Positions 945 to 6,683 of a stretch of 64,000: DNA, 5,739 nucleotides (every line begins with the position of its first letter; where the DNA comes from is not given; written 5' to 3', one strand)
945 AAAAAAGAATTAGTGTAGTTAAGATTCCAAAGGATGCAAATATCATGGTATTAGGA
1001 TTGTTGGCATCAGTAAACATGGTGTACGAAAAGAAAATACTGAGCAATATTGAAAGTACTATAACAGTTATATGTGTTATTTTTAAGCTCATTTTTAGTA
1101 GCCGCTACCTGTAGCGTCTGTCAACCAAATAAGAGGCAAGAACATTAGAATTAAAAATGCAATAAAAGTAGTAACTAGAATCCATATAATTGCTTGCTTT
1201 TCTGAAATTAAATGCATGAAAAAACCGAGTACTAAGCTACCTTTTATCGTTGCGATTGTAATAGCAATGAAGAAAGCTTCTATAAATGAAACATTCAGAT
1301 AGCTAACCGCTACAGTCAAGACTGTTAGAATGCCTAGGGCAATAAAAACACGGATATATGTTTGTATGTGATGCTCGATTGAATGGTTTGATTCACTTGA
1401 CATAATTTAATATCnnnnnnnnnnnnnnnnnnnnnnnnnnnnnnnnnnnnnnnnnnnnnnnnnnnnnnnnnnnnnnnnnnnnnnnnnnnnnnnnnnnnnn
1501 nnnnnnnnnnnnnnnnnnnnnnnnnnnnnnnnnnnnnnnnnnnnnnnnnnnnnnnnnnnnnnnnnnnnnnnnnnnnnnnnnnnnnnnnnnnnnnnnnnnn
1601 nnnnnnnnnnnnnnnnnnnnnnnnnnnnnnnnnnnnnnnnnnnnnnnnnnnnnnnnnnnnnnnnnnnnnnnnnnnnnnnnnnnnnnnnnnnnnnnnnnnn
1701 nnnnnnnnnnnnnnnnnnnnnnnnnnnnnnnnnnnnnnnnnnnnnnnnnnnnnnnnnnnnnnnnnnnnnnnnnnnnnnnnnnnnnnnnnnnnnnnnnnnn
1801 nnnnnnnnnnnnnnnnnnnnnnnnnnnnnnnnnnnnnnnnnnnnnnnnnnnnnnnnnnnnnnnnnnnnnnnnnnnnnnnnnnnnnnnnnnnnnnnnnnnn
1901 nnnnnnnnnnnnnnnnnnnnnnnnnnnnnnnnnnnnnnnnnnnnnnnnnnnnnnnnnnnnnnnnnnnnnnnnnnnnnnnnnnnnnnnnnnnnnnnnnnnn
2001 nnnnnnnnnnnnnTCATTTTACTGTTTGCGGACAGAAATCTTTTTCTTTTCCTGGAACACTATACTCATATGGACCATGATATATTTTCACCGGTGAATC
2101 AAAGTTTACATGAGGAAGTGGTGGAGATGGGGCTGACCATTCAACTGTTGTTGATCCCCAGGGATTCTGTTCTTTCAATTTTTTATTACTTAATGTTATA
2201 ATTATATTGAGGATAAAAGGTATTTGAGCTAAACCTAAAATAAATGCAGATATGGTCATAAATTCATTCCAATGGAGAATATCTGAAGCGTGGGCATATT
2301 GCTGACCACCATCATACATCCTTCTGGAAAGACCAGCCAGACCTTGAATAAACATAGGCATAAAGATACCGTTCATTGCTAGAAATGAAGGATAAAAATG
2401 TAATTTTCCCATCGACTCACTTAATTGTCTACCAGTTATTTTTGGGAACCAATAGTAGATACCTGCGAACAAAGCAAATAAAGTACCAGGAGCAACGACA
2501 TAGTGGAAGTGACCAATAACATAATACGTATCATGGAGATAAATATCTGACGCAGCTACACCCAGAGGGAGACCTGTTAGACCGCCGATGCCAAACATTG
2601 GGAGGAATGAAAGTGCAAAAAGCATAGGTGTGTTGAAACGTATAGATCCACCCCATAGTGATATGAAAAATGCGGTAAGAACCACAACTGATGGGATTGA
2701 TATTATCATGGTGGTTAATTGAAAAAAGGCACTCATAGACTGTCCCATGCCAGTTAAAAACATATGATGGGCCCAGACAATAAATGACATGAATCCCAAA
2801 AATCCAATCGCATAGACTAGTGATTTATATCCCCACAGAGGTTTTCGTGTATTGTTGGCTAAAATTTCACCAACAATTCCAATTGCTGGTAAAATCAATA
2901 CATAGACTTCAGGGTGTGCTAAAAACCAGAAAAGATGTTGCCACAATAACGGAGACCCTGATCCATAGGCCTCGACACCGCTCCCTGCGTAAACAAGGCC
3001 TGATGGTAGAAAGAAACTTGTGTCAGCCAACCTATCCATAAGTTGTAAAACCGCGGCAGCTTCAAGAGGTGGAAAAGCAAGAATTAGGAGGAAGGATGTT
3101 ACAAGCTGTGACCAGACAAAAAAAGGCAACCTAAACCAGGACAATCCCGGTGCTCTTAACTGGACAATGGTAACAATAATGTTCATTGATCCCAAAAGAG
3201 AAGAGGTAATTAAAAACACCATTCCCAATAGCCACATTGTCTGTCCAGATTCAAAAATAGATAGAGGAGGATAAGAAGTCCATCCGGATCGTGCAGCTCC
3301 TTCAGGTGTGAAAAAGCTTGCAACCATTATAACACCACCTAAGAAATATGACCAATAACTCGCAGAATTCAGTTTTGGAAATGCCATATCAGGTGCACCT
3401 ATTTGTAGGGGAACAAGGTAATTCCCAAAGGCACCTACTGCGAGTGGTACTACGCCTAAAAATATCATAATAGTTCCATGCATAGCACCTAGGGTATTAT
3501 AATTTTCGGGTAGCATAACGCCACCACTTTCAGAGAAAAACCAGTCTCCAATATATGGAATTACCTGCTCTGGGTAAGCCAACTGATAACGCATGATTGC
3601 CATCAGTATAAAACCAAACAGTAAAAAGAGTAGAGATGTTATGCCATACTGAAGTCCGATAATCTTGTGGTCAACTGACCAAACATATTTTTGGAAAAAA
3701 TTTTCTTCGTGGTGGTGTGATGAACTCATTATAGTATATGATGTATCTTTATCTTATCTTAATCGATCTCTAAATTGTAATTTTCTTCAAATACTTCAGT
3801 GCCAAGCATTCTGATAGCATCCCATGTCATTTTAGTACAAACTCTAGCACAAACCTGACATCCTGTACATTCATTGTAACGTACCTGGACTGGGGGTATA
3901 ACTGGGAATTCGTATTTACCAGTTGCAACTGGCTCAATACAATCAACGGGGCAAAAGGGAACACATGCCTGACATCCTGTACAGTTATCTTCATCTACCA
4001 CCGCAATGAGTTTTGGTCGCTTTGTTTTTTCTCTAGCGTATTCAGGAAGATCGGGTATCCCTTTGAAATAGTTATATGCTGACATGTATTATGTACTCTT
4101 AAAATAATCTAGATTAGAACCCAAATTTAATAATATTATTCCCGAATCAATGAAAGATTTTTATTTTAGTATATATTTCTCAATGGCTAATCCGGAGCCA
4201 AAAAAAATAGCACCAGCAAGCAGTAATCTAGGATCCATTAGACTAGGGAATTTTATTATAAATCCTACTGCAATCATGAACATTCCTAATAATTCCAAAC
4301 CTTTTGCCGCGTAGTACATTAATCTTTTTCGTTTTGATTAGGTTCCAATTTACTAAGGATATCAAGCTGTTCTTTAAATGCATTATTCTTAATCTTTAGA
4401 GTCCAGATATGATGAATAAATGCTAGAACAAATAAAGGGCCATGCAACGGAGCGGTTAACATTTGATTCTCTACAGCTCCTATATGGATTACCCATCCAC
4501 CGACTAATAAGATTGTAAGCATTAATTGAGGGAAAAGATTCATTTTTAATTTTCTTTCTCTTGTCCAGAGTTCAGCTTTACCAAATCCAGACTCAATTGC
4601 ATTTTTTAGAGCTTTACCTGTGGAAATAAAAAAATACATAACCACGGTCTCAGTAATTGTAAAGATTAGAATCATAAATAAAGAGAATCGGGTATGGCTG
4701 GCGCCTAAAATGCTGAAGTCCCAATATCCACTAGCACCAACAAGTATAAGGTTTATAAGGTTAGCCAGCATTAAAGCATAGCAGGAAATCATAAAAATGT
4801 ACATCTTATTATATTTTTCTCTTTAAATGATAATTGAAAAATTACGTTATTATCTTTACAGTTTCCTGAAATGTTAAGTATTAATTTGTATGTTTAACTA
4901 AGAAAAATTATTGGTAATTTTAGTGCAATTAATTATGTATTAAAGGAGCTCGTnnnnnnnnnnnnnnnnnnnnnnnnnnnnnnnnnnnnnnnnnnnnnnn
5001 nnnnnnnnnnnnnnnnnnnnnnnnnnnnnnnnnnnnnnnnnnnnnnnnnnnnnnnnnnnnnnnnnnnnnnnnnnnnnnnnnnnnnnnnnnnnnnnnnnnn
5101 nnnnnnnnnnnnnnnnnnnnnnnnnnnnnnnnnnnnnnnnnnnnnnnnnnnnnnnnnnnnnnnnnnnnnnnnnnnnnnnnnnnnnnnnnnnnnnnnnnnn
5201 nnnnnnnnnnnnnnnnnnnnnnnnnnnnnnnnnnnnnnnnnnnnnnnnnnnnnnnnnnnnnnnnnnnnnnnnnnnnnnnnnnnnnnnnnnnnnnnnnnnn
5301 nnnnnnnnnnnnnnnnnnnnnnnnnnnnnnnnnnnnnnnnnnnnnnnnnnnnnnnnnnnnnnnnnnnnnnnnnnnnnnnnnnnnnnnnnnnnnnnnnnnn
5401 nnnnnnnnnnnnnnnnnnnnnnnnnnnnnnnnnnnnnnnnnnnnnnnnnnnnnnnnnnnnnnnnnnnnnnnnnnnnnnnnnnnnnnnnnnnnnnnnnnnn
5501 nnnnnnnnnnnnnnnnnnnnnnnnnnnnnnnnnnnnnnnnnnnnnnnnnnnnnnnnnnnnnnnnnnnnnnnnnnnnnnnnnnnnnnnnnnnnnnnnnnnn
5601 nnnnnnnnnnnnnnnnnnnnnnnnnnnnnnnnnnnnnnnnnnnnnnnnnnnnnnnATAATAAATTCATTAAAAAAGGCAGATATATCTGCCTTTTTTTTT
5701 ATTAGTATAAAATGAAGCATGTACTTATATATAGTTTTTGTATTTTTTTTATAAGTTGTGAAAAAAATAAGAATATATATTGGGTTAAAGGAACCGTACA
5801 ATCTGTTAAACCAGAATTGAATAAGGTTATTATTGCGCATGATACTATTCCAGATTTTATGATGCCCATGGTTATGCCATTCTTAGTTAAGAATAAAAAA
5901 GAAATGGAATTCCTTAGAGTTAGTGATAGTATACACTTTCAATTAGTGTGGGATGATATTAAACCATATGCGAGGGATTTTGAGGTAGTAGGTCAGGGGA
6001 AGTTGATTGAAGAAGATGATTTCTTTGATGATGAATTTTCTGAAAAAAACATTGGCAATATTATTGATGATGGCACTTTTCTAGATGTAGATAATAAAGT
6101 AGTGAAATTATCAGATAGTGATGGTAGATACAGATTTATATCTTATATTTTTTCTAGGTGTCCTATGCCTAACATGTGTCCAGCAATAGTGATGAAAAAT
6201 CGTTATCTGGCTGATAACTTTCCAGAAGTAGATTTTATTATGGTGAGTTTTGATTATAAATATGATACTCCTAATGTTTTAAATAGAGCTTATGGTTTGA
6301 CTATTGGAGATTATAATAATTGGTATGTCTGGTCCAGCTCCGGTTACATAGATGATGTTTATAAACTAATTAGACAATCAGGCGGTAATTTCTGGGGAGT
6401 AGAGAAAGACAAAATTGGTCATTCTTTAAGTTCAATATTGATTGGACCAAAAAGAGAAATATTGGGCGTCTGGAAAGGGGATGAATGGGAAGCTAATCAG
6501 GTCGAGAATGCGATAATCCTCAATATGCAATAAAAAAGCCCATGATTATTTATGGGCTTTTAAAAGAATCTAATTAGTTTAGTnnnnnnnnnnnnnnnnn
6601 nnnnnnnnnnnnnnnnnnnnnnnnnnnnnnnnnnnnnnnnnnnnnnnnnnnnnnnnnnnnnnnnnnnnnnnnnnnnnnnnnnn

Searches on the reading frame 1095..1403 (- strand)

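Call 45: search_protein_families(library=pfam, proteins=[window:1095-1403:-], max_evalue=0.01)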
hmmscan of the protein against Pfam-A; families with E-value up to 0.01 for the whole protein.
window:1095-1403:- (102 aa): 1 family
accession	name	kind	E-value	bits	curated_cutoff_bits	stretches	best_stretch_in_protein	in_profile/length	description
PF03626.19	COX4_pro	-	3.8e-10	40.4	28.9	1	17-87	1-71/72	Prokaryotic Cytochrome C oxidase subunit IV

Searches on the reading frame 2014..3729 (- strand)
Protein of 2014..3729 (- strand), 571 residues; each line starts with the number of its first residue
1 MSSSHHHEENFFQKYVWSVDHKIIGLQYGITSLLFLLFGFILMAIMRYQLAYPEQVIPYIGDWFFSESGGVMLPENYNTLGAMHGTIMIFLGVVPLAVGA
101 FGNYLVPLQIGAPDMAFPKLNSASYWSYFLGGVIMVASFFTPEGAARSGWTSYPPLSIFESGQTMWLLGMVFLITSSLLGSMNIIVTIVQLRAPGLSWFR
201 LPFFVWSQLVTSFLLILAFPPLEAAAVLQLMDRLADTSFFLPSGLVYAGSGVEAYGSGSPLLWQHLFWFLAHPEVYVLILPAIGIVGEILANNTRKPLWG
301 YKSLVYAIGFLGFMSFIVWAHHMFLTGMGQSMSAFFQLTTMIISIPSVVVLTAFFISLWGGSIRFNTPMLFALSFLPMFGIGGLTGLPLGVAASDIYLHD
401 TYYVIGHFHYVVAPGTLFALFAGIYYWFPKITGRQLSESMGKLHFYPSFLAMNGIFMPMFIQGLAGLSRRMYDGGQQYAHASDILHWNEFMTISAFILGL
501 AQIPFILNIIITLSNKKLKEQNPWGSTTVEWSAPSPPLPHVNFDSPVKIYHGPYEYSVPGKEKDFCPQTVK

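Call 20: search_protein_families(library=pfam, proteins=[window:2014-3729:-], max_evalue=0.001)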
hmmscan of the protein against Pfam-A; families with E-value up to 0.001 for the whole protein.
window:2014-3729:- (571 aa): 1 family
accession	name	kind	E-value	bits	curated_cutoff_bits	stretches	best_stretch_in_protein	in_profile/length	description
PF00115.25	COX1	-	6e-135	450.9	34.8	1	24-497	2-436/436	Cytochrome C and Quinol oxidase polypeptide I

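Call 64: search_protein_families(library=ncbifam, proteins=[window:2014-3729:-], max_evalue=0.01)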
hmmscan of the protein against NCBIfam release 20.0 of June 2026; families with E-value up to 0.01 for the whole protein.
window:2014-3729:- (571 aa): 6 families
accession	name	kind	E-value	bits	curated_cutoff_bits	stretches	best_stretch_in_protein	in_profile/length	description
TIGR02891.1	CtaD_CoxA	equivalog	3.6e-172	573.5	670.75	1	15-545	1-500/504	cytochrome c oxidase subunit I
NF050116.1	cyt_aa3_Actin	exception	1e-136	456.9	880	1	16-549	3-507/522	aa3-type cytochrome oxidase subunit I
TIGR02882.1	QoxB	equivalog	2.6e-119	399.5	1015.5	1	11-544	40-545/643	cytochrome aa3 quinol oxidase subunit I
TIGR02843.1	CyoB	equivalog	3.8e-115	385.8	1020.35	1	11-545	43-553/646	cytochrome o ubiquinol oxidase subunit I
NF011592.0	PRK15017.1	equivalog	1.9e-94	317.7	1271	1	11-544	44-553/663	cytochrome o ubiquinol oxidase subunit I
NF041075.1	quin_ox_SoxB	equivalog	1.8e-15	56.9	700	1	75-516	37-457/468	proton pump complex quinol oxidase subunit SoxB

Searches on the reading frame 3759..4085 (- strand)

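Call 20: search_protein_families(library=pfam, proteins=[window:3759-4085:-], max_evalue=0.001)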
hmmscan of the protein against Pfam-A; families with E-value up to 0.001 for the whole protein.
window:3759-4085:- (108 aa): 11 families
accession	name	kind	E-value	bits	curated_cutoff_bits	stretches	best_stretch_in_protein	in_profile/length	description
PF14697.11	Fer4_21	-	1.4e-11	44.7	35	2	24-51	30-58/59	4Fe-4S dicluster domain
PF00037.32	Fer4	-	6.4e-10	38.9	21.1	1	29-51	2-24/24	4Fe-4S binding domain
PF12838.12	Fer4_7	-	1.3e-09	38.8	27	2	34-84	1-49/52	4Fe-4S dicluster domain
PF12797.12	Fer4_2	-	3.4e-08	33.4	24.5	1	29-47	4-22/22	4Fe-4S binding domain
PF13237.11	Fer4_10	-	6.3e-07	29.7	25.5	1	29-83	3-52/53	4Fe-4S dicluster domain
PF12800.12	Fer4_4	-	9.3e-07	29.1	24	1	33-47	2-16/17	4Fe-4S binding domain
PF13183.11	Fer4_8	-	3.5e-06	27.9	27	0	33-48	52-67/68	4Fe-4S dicluster domain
PF13187.11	Fer4_9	-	3.8e-06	27.3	27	1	34-85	1-49/52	4Fe-4S dicluster domain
PF25160.1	LdpA_Fe-S-bd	-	2.7e-05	24.3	27.6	1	30-53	23-46/49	LdpA Fe-S cluster-binding domain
PF12837.12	Fer4_6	-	2.8e-05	24.3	25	0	27-50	1-24/24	4Fe-4S binding domain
PF13534.11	Fer4_17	-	0.00082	20.3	22.2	0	34-47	1-14/61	4Fe-4S dicluster domain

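Call 64: search_protein_families(library=ncbifam, proteins=[window:3759-4085:-], max_evalue=0.01)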
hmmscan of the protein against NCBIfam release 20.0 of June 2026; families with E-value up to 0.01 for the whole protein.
window:3759-4085:- (108 aa): 76 families (the best 25 are shown)
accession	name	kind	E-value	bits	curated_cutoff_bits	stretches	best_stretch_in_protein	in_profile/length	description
TIGR01944.1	rnfB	subfamily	9.8e-13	48.1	68.7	1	18-85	98-157/190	RnfABCDGE type electron transport complex subunit B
NF003475.0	PRK05113.1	equivalog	5.8e-11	42.6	203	1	18-103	98-172/190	electron transport complex subunit RsxB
TIGR02179.1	PorD_KorD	subfamily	3.6e-10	39.8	60.05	1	28-93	20-74/78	2-oxoacid:acceptor oxidoreductase, delta subunit, pyruvate/2-ketoisovalerate family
TIGR02936.1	fdxN_nitrog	equivalog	3.7e-09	36.6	80.55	2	19-50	56-87/91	ferredoxin III, nif-specific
NF005415.0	PRK06991.1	equivalog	4.5e-08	33.1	281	1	11-84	63-128/284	electron transport complex subunit RsxB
NF042909.1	FMH_DH_FwdF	exception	9.8e-08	31.5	375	1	18-104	120-208/336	tungsten-dependent formylmethanofuran dehydrogenase subunit FwdF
NF040864.1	HgcB_ferredoxin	equivalog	1.4e-06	28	99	1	27-51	38-62/93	mercury methylation ferredoxin HgcB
TIGR04395.1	cutC_activ_rSAM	equivalog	1.4e-06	27.8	360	1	6-87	26-102/309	choline TMA-lyase-activating enzyme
NF006446.0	PRK08764.1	equivalog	1.5e-06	28.1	220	1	9-84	62-129/139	Rnf electron transport complex subunit RnfB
NF038196.1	ferrodoxin_EFR1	subfamily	1.7e-06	28.2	75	1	31-51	183-202/242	EFR1 family ferrodoxin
NF040684.1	PorD_Arch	equivalog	2.7e-06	27.4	120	1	28-93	27-81/85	pyruvate synthase subunit PorD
NF004543.0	PRK05888.2-5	equivalog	5.5e-06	26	243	1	22-104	48-133/217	NADH-quinone oxidoreductase subunit NuoI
TIGR01971.1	NuoI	subfamily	5.6e-06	26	113.05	1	19-58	67-104/121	NADH-quinone oxidoreductase, chain I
TIGR00402.1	napF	equivalog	7.4e-06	26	102.2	1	34-86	36-82/149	ferredoxin-type protein NapF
NF045763.1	PhenlGlyoxDHPadF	equivalog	9.9e-06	25.7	150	1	28-85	26-74/78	NADH-dependent phenylglyoxylate dehydrogenase subunit delta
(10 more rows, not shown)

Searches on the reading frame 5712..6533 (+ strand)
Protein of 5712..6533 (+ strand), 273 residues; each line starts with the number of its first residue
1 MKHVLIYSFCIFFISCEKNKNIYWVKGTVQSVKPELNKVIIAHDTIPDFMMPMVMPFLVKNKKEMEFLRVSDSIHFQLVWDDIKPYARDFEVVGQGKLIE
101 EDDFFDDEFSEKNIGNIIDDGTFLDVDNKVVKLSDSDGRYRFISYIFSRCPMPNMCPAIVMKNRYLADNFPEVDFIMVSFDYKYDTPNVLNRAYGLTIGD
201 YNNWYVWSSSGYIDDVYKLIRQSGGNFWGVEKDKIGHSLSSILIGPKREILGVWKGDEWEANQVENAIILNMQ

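Call 20: search_protein_families(library=pfam, proteins=[window:5712-6533:+], max_evalue=0.001)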
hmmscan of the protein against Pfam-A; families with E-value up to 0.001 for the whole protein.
window:5712-6533:+ (273 aa): 2 families
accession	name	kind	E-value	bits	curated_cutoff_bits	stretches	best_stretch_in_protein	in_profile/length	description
PF11604.15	CusF_Ec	-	1.1e-11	44.9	27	1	23-81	2-61/72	Copper binding periplasmic protein CusF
PF02630.20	SCO1-SenC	-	8.4e-06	26.2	22.8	1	123-193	6-78/134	SCO1/SenC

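Call 64: search_protein_families(library=ncbifam, proteins=[window:5712-6533:+], max_evalue=0.01)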
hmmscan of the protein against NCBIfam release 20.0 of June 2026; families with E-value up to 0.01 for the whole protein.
window:5712-6533:+ (273 aa): 1 family
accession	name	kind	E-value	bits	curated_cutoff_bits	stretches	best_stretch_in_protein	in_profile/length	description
NF007348.0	PRK09838.1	subfamily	9.2e-05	22.5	143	1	20-79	40-100/115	cation efflux system protein CusF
